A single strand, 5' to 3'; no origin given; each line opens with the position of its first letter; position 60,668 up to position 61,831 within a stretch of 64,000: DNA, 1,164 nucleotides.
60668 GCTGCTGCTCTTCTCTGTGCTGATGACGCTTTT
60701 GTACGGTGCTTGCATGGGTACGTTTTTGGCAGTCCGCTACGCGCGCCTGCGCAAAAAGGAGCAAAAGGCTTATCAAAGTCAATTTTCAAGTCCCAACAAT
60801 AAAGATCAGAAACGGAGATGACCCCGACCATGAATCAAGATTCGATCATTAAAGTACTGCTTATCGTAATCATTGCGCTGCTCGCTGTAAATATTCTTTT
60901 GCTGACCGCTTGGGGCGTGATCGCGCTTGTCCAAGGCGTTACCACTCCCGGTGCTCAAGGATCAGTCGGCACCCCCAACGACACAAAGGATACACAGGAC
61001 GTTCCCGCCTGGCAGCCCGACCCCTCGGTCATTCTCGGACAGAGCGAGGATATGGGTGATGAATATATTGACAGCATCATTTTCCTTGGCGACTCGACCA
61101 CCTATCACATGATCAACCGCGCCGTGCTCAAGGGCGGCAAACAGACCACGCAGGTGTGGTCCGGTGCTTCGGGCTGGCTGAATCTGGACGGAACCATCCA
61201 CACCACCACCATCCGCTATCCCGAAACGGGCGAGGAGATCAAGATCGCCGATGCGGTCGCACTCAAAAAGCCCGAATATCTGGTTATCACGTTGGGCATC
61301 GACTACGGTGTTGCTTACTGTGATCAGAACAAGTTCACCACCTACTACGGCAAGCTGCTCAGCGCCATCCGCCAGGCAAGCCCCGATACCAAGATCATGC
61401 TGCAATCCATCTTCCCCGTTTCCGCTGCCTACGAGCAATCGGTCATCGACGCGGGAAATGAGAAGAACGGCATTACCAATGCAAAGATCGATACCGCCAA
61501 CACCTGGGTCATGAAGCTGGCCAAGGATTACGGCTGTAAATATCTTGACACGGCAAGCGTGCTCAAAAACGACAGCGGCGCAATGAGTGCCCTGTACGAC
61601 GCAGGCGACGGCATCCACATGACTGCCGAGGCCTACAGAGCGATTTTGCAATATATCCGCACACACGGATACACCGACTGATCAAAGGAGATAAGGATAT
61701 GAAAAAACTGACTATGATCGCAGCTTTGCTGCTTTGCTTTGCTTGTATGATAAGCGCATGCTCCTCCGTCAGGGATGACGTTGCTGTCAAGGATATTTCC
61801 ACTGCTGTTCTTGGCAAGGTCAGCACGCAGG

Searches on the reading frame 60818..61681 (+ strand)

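Call 94: search_protein_families(library=pfam, proteins=[window:60818-61681:+], max_evalue=0.001)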
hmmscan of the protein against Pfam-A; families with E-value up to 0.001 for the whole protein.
window:60818-61681:+ (287 aa): 2 families
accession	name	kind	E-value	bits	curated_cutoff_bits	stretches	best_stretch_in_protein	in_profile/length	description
PF13472.12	Lipase_GDSL_2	-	2.2e-15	58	32.9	1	89-275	1-178/178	GDSL-like Lipase/Acylhydrolase family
PF00657.28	Lipase_GDSL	-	2.3e-06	28.4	23.6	1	133-279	57-207/208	GDSL-like Lipase/Acylhydrolase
